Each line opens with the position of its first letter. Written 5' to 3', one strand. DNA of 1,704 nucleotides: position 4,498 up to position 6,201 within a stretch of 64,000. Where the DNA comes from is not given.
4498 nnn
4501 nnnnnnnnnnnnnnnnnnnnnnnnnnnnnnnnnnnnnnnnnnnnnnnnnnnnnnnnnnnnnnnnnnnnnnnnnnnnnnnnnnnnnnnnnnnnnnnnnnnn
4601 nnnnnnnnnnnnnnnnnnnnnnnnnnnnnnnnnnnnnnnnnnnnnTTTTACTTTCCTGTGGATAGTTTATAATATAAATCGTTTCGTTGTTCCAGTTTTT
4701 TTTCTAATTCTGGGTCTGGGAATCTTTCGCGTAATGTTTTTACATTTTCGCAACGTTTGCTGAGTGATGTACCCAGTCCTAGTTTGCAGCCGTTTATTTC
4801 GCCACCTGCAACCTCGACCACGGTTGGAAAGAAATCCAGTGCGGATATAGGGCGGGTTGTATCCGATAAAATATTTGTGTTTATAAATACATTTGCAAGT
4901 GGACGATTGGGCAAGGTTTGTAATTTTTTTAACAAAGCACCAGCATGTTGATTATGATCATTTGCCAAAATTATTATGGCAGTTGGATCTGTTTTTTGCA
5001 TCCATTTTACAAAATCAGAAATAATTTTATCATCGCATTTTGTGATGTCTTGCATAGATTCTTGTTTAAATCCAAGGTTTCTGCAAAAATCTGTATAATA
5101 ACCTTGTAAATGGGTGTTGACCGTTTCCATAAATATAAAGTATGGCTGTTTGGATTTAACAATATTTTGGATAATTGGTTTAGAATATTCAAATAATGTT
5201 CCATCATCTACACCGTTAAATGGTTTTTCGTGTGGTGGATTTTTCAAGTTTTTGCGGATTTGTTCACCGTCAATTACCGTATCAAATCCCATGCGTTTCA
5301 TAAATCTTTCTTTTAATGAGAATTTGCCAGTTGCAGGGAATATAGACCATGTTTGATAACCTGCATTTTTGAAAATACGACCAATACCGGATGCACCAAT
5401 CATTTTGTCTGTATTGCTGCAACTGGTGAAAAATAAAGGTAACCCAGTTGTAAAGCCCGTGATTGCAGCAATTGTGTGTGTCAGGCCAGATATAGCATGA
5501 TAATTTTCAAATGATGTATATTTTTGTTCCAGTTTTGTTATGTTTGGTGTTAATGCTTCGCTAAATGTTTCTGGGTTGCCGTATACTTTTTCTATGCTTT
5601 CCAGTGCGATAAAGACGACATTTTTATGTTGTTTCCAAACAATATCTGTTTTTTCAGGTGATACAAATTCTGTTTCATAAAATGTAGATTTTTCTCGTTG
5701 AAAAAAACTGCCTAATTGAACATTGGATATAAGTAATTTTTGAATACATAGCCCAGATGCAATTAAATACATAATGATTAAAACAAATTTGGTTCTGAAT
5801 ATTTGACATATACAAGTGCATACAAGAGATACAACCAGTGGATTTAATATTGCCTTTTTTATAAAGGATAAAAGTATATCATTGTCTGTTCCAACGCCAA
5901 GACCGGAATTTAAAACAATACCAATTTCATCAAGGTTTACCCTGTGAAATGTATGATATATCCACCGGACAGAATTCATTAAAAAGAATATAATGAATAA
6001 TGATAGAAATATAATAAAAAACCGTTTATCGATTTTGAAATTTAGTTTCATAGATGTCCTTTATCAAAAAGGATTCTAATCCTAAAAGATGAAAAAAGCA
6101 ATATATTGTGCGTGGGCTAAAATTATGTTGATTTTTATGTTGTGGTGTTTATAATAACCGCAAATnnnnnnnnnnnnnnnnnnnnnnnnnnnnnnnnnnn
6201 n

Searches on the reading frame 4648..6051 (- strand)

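Call 10: search_protein_families(library=ncbifam, proteins=[window:4648-6051:-])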
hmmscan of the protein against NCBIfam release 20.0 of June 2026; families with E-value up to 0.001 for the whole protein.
window:4648-6051:- (467 aa): 3 families
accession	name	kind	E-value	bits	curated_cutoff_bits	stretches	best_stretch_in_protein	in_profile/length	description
NF009027.0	PRK12363.1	equivalog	1.4e-28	100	572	1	72-431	84-456/703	phosphoglycerol transferase I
NF003000.0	PRK03776.1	equivalog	1.1e-25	89.8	574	1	12-432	28-460/763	phosphatidylglycerol--membrane-oligosaccharide glycerophosphotransferase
NF053595.1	LptchSynLtaSGpos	equivalog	8.4e-05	21.3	970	1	123-315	218-406/626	lipoteichoic acid synthase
